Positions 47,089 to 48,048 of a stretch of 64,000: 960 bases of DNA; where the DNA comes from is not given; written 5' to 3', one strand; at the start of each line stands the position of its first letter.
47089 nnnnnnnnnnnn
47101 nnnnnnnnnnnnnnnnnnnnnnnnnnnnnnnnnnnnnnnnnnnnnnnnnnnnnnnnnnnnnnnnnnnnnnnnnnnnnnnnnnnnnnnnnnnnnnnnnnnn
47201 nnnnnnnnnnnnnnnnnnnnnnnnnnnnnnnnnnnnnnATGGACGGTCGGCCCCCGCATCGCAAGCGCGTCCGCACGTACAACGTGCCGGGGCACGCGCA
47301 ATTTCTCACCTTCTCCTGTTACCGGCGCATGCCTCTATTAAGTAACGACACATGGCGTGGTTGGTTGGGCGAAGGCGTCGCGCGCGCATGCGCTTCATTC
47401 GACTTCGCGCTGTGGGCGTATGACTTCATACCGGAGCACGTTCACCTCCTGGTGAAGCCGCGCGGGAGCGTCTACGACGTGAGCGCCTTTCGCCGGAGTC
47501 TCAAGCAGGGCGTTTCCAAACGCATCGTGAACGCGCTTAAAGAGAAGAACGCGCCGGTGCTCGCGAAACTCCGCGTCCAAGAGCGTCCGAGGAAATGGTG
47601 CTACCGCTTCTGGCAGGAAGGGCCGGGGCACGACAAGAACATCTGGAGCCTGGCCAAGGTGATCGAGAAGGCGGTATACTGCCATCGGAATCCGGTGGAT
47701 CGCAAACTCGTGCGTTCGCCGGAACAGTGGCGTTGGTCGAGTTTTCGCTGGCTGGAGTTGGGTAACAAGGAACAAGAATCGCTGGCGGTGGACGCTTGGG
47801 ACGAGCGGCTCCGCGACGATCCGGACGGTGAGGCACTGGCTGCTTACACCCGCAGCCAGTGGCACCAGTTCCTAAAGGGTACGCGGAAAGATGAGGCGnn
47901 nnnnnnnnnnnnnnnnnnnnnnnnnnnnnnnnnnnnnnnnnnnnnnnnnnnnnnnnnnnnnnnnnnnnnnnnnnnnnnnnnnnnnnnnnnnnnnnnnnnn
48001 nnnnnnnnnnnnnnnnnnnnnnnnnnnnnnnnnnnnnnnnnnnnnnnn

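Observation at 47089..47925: RAYT-like Y1 transposase flanked by REP-like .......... palindromes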

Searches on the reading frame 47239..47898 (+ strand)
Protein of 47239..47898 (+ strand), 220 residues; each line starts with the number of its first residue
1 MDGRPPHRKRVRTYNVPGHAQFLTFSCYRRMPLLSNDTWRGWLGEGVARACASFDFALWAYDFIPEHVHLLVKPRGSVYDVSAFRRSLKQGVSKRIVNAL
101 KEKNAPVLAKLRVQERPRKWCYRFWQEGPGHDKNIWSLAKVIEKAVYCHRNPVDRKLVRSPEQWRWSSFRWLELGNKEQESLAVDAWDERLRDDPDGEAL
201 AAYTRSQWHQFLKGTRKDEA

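Call 3: search_protein_families(library=pfam, proteins=[window:47239-47898:+], max_evalue=1)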
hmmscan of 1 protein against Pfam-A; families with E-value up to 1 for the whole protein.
window:47239-47898:+ (220 aa): 1 family
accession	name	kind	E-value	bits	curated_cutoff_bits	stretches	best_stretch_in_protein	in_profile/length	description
PF01797.21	Y1_Tnp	-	9.8e-06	26.1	23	1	25-102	11-86/121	Transposase IS200 like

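Call 4: search_protein_families(library=ncbifam, proteins=[window:47239-47898:+], max_evalue=1)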
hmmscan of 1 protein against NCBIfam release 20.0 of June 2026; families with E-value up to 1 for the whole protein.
window:47239-47898:+ (220 aa): 2 families
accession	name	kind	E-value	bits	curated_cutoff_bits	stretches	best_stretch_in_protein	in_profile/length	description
NF047646.1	REP_Tyr_transpos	equivalog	1.3e-17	64.1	80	1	11-167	2-146/146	REP-associated tyrosine transposase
NF033573.1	transpos_IS200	equivalog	9.1e-06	25.9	55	1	22-110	15-94/126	IS200/IS605 family transposase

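Call 9: find_encoding_contigs(protein=window:47239-47898:+, flank=10000, max_places=10)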
Protein window:47239-47898:+ (220 aa): no gene with exactly this product is on record in the collection.

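Call 12: find_homologous_proteins(query=window:47239-47898:+)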
Query window:47239-47898:+ (220 aa): 2968 proteins with E <= 0.001 among 3120 candidates; the best 120 are listed.
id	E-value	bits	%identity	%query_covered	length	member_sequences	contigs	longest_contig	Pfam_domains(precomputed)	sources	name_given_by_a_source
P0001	3.0e-151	520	100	100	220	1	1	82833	PF01797.22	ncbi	ncbi:MAG: hypothetical protein AMXMBFR7_10620 [Planctomycetota bacterium]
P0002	1.8e-109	383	74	97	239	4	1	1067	PF01797.22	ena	-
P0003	4.6e-103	362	72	97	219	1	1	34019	PF01797.22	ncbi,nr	ncbi:MAG: transposase [Planctomycetes bacterium]|nr:transposase [Planctomycetota bacterium]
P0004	1.0e-99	351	71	95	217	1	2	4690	PF01797.22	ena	-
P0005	1.9e-96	340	67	95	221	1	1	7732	PF01797.22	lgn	-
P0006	2.9e-94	333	69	95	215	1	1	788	PF01797.22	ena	-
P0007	5.9e-94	332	67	94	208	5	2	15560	PF01797.22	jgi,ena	-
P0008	4.9e-88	313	62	95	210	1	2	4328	PF01797.22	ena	-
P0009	1.1e-84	302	66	86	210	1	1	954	PF01797.22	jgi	jgi:putative transposase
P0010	4.5e-81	290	63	85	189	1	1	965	PF01797.22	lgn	-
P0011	8.1e-79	282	60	87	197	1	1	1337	PF01797.22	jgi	jgi:putative transposase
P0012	3.8e-77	277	60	85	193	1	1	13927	PF01797.22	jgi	jgi:putative transposase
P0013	4.8e-75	270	57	93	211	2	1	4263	PF01797.22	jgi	jgi:putative transposase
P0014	6.8e-73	263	61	84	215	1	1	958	PF01797.22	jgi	jgi:putative transposase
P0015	1.1e-72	262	57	87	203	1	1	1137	PF01797.22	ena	-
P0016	1.3e-72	262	58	87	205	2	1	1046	PF01797.22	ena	-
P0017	3.5e-72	261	59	86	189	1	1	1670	PF01797.22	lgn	-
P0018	6.2e-72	260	58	86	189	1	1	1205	PF01797.22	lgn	-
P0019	1.8e-71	258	61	85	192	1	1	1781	PF01797.22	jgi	jgi:putative transposase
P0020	3.1e-71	258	59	87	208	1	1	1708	PF01797.22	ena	-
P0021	7.8e-71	256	60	85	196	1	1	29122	PF01797.22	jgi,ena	-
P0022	1.2e-70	256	57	86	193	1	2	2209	PF01797.22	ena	-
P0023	1.8e-70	255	58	87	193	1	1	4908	PF01797.22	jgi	jgi:putative transposase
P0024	2.4e-70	255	58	87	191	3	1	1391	PF01797.22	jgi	jgi:putative transposase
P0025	6.0e-70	253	57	82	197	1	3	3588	PF01797.22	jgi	-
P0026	6.3e-70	253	58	87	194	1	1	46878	PF01797.22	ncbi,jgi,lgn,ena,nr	ncbi:MAG TPA: transposase [Planctomycetota bacterium]|nr:transposase [Planctomycetota bacterium]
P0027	3.7e-69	251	56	85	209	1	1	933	PF01797.22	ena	-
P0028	2.1e-68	248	59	85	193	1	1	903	PF01797.22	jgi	jgi:putative transposase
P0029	2.4e-68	248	59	84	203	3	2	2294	PF01797.22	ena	-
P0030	3.5e-68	248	57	88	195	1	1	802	PF01797.22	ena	-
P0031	3.9e-68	248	56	88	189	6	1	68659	PF01797.22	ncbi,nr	ncbi:MAG TPA: transposase [Planctomycetota bacterium]|nr:transposase [Planctomycetota bacterium]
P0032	1.5e-67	246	55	87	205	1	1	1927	PF01797.22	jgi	jgi:putative transposase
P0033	2.8e-67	245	57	82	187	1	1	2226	PF01797.22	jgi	jgi:putative transposase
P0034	7.1e-67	243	57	85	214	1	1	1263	PF01797.22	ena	-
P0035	7.2e-67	243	54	88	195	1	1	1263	PF01797.22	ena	-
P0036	8.1e-67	243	56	87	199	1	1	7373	PF01797.22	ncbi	-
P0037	2.6e-66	242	56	88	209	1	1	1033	PF01797.22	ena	-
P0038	4.0e-66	241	58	83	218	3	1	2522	PF01797.22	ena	-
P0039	4.5e-66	241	57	84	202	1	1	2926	PF01797.22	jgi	jgi:putative transposase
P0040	7.5e-66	240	53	93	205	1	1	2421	PF01797.22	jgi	jgi:putative transposase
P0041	9.3e-66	240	53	91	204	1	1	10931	PF01797.22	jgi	-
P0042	9.9e-66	240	75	61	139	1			PF01797.22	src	-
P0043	1.3e-65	239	56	83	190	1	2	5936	PF01797.22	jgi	jgi:putative transposase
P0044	1.4e-65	239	55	86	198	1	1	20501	PF01797.22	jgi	jgi:putative transposase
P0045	1.5e-65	239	56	86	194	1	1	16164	PF01797.22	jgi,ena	-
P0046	4.4e-65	238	54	85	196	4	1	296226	PF01797.22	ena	-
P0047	4.6e-65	237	56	81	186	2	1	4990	PF01797.22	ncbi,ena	-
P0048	4.7e-65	237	55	84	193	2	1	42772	PF01797.22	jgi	jgi:putative transposase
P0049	7.2e-65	237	53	85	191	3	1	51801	PF01797.22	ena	-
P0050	3.8e-64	234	55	83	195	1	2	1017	PF01797.22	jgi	jgi:putative transposase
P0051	5.9e-64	234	56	85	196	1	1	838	PF01797.22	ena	-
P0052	1.9e-63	232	53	82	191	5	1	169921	PF01797.22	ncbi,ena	-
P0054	2.4e-63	232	58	75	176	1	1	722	PF01797.22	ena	-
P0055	3.1e-63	231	53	93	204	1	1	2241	PF01797.22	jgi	jgi:putative transposase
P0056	4.1e-63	231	61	74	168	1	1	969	PF01797.22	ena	-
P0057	3.2e-62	228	55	82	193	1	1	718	PF01797.22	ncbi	-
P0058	6.4e-62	227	52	83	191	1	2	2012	PF01797.22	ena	-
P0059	7.7e-62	227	55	86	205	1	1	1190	PF01797.22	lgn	-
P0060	1.2e-61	226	52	90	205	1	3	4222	PF01797.22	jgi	jgi:putative transposase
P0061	1.2e-61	226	57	78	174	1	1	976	PF01797.22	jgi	jgi:putative transposase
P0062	1.7e-61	226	54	82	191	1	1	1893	PF01797.22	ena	-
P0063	3.3e-61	225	51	85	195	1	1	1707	PF01797.22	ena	-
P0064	4.7e-61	224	53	86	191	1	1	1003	PF01797.22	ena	-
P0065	1.6e-60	223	51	85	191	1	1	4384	PF01797.22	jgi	jgi:putative transposase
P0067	1.0e-57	213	50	79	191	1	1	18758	PF01797.22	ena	-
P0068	1.7e-57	213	54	82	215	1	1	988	PF01797.22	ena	-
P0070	3.1e-57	212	51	85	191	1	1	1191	PF01797.22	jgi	jgi:putative transposase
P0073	2.2e-49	186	52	76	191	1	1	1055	PF01797.22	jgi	-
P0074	2.9e-49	186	50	74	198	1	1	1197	PF01797.22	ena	-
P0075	6.0e-49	185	48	77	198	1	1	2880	PF01797.22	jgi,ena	-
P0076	6.4e-49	185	51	76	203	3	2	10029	PF01797.22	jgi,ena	-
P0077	7.8e-49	184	51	75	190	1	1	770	PF01797.22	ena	-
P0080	8.0e-47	178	53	75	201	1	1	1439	PF01797.22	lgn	-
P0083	1.8e-46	177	51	77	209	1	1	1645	PF01797.22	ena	-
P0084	3.0e-46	176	48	76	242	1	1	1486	PF01797.22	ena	-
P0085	3.8e-46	176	47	80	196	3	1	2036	PF01797.22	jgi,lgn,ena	-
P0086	5.0e-46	175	47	79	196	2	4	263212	PF01797.22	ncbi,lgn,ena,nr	ncbi:MAG: hypothetical protein CMJ58_00645 [Planctomycetaceae bacterium]|nr:hypothetical protein [Pl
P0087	5.2e-46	175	48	83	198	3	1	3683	PF01797.22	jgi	jgi:putative transposase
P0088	6.2e-46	175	49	75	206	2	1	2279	PF01797.22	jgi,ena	jgi:putative transposase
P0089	7.0e-46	175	47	86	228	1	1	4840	PF01797.22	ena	-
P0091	7.8e-46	175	46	77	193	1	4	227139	PF01797.22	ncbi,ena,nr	ncbi:MAG: hypothetical protein DWQ45_05595 [Planctomycetota bacterium]|nr:MAG: hypothetical protein 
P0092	8.0e-46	175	48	80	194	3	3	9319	PF01797.22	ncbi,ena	-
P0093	8.5e-46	174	47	76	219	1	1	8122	PF01797.22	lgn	-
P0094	9.3e-46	174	51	75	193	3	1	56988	PF01797.22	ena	-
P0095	9.3e-46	174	52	75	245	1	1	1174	PF01797.22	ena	-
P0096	9.5e-46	174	51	76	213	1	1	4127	PF01797.22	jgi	jgi:putative transposase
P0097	1.2e-45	174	47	87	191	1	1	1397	PF01797.22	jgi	-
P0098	1.4e-45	174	46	82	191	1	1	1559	PF01797.22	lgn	-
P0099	2.1e-45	173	48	80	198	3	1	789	PF01797.22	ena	-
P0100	2.1e-45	173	44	87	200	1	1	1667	PF01797.22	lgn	-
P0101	2.6e-45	173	48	78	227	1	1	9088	PF01797.22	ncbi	-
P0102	4.1e-45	172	48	83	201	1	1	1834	PF01797.22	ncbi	-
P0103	5.4e-45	172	51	75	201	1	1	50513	PF01797.22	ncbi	-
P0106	9.1e-45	171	48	81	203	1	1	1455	PF01797.22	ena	-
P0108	9.1e-45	171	46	80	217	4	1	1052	PF01797.22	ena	-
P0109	9.4e-45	171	47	78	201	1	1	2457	PF01797.22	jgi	jgi:putative transposase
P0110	9.4e-45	171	46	82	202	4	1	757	PF01797.22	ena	-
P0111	1.0e-44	171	49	75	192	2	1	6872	PF01797.22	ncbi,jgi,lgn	-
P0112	1.5e-44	170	47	78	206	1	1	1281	PF01797.22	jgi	-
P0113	1.8e-44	170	48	79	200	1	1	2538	PF01797.22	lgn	-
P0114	2.0e-44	170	47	76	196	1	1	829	PF01797.22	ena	-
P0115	2.0e-44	170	47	84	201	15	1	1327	PF01797.22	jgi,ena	-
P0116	2.6e-44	170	48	79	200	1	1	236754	PF01797.22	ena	-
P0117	2.8e-44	169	43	86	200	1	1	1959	PF01797.22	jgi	jgi:putative transposase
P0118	3.2e-44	169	49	80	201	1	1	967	PF01797.22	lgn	-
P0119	4.3e-44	169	46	84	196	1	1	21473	PF01797.22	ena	-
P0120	5.0e-44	169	46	79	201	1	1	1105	PF01797.22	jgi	-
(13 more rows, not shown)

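Call 13: search_solved_structures(query=window:47239-47898:+, max_evalue=1, show_alignments=3)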
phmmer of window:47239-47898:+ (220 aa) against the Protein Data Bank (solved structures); distinct sequences matched with E-value up to 1: 0.

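Call 16: find_encoding_contigs(protein=P0003, flank=10000, max_places=4)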
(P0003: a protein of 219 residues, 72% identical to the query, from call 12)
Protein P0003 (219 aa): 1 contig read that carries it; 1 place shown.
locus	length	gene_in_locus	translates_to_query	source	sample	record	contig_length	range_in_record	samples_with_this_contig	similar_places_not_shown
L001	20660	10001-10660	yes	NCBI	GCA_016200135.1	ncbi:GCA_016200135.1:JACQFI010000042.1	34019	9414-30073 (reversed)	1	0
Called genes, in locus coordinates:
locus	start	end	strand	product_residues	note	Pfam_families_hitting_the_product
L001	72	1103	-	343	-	-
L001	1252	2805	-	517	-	PF20154:LNT_N, PF00795:CN_hydrolase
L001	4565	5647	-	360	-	PF03193:RsgA_GTPase (faint), PF00009:GTP_EFTU, PF01926:MMR_HSR1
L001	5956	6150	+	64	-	-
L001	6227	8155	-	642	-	-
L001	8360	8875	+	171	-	-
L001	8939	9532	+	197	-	-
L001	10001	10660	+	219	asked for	PF01797:Y1_Tnp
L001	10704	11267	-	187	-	PF09346:SMI1_KNR4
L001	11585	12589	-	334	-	PF01408:GFO_IDH_MocA, PF02894:GFO_IDH_MocA_C, PF22725:GFO_IDH_MocA_C3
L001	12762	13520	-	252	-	PF00149:Metallophos, PF12850:Metallophos_2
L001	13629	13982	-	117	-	PF18480:DUF5615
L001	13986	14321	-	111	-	PF04255:DUF433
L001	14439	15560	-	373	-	PF16697:Yop-YscD_cpl, PF00498:FHA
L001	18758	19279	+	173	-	PF00515:TPR_1 (faint), PF13181:TPR_8 (faint), PF13414:TPR_11 (faint), PF07719:TPR_2 (faint), PF13428:TPR_14 (faint), PF13432:TPR_16 (faint), PF14559:TPR_19 (faint)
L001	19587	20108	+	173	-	PF13424:TPR_12 (faint), PF13181:TPR_8 (faint), PF13428:TPR_14 (faint), PF07719:TPR_2 (faint), PF00515:TPR_1 (faint), PF13371:TPR_9 (faint), PF13414:TPR_11 (faint), PF14559:TPR_19 (weak)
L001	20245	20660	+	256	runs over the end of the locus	-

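Call 17: find_encoding_contigs(protein=P0007, flank=10000, max_places=4)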
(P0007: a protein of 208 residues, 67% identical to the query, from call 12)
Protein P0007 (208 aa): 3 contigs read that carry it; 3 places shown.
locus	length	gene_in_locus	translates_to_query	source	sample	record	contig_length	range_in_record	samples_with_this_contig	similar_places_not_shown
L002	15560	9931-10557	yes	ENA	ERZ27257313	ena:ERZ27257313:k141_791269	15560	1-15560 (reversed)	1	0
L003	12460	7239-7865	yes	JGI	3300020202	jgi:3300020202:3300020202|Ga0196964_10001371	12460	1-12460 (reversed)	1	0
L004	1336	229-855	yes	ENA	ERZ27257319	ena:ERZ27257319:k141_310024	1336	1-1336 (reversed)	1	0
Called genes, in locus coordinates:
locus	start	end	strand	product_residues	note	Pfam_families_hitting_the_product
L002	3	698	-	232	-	?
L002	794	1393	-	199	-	PF00081:Sod_Fe_N, PF02777:Sod_Fe_C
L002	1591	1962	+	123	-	-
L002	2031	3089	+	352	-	PF02449:Glyco_hydro_42, PF00232:Glyco_hydro_1 (weak)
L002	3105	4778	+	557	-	PF13692:Glyco_trans_1_4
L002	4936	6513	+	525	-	PF01593:Amino_oxidase, PF13450:NAD_binding_8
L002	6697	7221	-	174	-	PF04229:GrpB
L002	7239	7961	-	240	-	PF21196:PcrA_UvrD_tudor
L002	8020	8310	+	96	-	-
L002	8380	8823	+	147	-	-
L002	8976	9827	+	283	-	PF00970:FAD_binding_6, PF00175:NAD_binding_1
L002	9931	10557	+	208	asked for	PF01797:Y1_Tnp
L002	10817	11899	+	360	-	PF20208:ARPP-1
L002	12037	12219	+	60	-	-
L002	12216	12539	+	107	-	-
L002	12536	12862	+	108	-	-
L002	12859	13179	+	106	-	-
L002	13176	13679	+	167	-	-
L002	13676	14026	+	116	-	-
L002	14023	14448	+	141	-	-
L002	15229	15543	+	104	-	-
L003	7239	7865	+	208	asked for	PF01797:Y1_Tnp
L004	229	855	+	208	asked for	PF01797:Y1_Tnp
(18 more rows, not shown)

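Call 30: search_solved_structures(query=A1, max_evalue=10, show_alignments=2)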
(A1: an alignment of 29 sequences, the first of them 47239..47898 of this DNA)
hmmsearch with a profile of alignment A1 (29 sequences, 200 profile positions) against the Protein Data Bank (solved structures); distinct sequences matched with E-value up to 10: 7.
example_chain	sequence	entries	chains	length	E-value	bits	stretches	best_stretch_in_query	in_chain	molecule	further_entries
4er8_A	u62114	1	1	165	2.6e-10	43.3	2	12-95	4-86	TnpArep for protein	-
2fyx_A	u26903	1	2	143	6.5e-05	25.6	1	4-100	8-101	transposase, putative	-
2xm3_A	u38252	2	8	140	0.00031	23.4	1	18-100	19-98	TRANSPOSASE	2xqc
2xo6_A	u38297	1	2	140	0.00031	23.4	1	18-100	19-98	TRANSPOSASE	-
2xma_A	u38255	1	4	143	0.00033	23.3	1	19-100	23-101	TRANSPOSASE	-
2ec2_A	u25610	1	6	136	0.00053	22.7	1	9-106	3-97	136aa long hypothetical transposase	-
2f4f_A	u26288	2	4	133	0.0069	19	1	10-98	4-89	Transposase, putative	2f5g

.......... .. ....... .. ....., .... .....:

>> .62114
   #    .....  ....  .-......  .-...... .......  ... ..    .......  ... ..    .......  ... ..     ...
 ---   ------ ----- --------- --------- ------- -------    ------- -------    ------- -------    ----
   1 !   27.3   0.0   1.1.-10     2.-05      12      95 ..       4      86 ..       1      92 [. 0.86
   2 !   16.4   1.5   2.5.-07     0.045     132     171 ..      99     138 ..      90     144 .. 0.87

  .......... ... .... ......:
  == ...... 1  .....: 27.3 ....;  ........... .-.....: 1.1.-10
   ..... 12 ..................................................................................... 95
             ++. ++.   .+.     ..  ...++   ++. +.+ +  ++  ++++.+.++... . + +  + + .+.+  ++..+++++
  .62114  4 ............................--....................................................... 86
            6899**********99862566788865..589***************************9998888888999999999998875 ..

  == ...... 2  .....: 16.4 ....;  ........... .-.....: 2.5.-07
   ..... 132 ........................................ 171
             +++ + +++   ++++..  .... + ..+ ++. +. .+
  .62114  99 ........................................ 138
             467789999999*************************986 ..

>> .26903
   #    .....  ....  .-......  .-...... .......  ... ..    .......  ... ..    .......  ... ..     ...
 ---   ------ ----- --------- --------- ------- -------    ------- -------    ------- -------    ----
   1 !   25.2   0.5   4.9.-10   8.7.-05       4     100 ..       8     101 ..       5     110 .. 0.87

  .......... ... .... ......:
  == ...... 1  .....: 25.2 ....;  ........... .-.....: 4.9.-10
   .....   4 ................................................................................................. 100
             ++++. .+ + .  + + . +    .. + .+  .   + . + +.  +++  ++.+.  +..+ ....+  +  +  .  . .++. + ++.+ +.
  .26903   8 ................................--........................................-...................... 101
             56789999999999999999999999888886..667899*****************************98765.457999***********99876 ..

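Call 31: find_encoding_contigs(protein=P0026, flank=5000, max_places=2)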
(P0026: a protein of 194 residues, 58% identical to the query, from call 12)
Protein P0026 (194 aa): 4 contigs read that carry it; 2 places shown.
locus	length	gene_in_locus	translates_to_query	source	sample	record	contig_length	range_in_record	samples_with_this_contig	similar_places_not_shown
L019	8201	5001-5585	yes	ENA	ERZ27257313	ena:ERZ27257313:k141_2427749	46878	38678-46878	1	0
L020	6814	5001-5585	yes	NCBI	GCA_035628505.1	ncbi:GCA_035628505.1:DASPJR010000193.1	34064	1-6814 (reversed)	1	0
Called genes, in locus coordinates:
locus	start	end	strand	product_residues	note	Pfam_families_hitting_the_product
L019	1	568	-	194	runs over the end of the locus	PF07638:Sigma70_ECF, PF04542:Sigma70_r2, PF08281:Sigma70_r4_2, PF04545:Sigma70_r4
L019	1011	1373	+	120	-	PF00072:Response_reg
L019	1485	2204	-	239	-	PF05198:IF3_N, PF00707:IF3_C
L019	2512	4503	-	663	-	PF07973:tRNA_SAD, PF00587:tRNA-synt_2b, PF03129:HGTP_anticodon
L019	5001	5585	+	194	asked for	PF01797:Y1_Tnp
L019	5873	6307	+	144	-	-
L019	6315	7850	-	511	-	-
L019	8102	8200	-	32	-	?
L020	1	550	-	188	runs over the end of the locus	PF07638:Sigma70_ECF, PF04542:Sigma70_r2, PF08281:Sigma70_r4_2, PF04545:Sigma70_r4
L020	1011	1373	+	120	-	PF00072:Response_reg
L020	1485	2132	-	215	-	PF05198:IF3_N, PF00707:IF3_C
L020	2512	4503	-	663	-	PF07973:tRNA_SAD, PF00587:tRNA-synt_2b, PF03129:HGTP_anticodon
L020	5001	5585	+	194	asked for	PF01797:Y1_Tnp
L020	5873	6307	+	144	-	-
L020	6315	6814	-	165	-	?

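Call 41: predict_structure(alignment_id=A1)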
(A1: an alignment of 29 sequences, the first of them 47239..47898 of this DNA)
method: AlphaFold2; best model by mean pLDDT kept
length: 220 residues; sequences in the alignment: 29
mean_pLDDT: 84.8   pTM: 0.81
mean pLDDT of the five models: 84.8, 84.1, 82.2, 80.1, 79.4
residues with pLDDT >= 90: 136; 70-90: 40; 50-70: 33; < 50: 11
segments of 3 or more residues with pLDDT < 50: 208-212, 218-220
pLDDT, mean of each block of 10 residues (from residue 1): 55 84 94 95 97 97 96 93 94 97 97 94 85 84 93 95 90 72 87 66 54 47
secondary structure, 60 per line:
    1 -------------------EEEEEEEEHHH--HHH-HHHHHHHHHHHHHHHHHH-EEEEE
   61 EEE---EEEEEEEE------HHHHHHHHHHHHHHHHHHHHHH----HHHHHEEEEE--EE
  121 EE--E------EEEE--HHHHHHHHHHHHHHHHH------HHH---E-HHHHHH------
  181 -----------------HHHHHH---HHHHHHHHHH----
elements in order: E20-27 H37-54 E56-63 E67-74 H81-102 H107-111 E112-116 E119-122 E132-135 H138-154 H169-174 H198-203 H207-216

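Call 45: fold_search(model_id=the predicted structure, library=pdb)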
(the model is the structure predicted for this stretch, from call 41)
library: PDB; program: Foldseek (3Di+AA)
matches with E <= 10: 1126; with E <= 0.001: 29
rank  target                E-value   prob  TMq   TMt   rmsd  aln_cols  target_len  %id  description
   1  4er8_A                4.5e-09  1.00  0.57  0.75   7.5       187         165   19  Structure of the REP associates tyrosine transposase bound to a REP hairpin (released 2012-08-15)
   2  2xma_E                1.9e-05  1.00  0.41  0.61  11.7       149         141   17  DEINOCOCCUS RADIODURANS ISDRA2 TRANSPOSASE RIGHT END DNA COMPLEX (released 2010-10-13)
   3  2xma_B                2.4e-05  1.00  0.41  0.63   8.3       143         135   16  DEINOCOCCUS RADIODURANS ISDRA2 TRANSPOSASE RIGHT END DNA COMPLEX (released 2010-10-13)
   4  2xo6_A                2.7e-05  1.00  0.40  0.63   7.6       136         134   18  DEINOCOCCUS RADIODURANS ISDRA2 TRANSPOSASE Y132F MUTANT COMPLEXED WITH LEFT END RECOGNITION AND CLEAVAGE SITE (released 2010-10-13)
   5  2xo6_D                2.7e-05  1.00  0.42  0.68   7.1       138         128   16  DEINOCOCCUS RADIODURANS ISDRA2 TRANSPOSASE Y132F MUTANT COMPLEXED WITH LEFT END RECOGNITION AND CLEAVAGE SITE (released 2010-10-13)
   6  2xma_A                2.7e-05  1.00  0.41  0.62  10.8       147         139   16  DEINOCOCCUS RADIODURANS ISDRA2 TRANSPOSASE RIGHT END DNA COMPLEX (released 2010-10-13)
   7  2xm3_D                3.4e-05  1.00  0.40  0.64   5.9       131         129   18  Deinococcus radiodurans ISDra2 Transposase Left end DNA complex (released 2010-10-13)
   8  2xqc_D                3.6e-05  1.00  0.41  0.64   7.4       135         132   16  DEINOCOCCUS RADIODURANS ISDRA2 TRANSPOSASE COMPLEXED WITH LEFT END RECOGNITION AND CLEAVAGE SITE AND ZN (released 2010-10-13)
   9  2xm3_A                4.9e-05  1.00  0.40  0.67   7.9       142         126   19  Deinococcus radiodurans ISDra2 Transposase Left end DNA complex (released 2010-10-13)
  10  2xm3_C                6.6e-05  1.00  0.42  0.69   9.9       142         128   16  Deinococcus radiodurans ISDra2 Transposase Left end DNA complex (released 2010-10-13)
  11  2vjv_A                7.9e-05  1.00  0.41  0.69   6.3       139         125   14  Crystal structure of the IS608 transposase in complex with left end 26-mer DNA hairpin and a 6-mer DNA representing th (released 2008-02-19)
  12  2xm3_B                8.9e-05  1.00  0.40  0.66   4.8       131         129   18  Deinococcus radiodurans ISDra2 Transposase Left end DNA complex (released 2010-10-13)
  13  2ec2_E                1.4e-04  1.00  0.43  0.69   8.7       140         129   14  Crystal structure of transposase from Sulfolobus tokodaii (released 2007-02-27)
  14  2f4f_A                2.2e-04  1.00  0.40  0.65  11.1       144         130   16  Crystal structure of IS200 transposase (released 2005-12-13)
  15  2a6m_B                2.5e-04  1.00  0.40  0.58   9.3       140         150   11  Crystal Structure of the ISHp608 Transposase (released 2005-10-25)
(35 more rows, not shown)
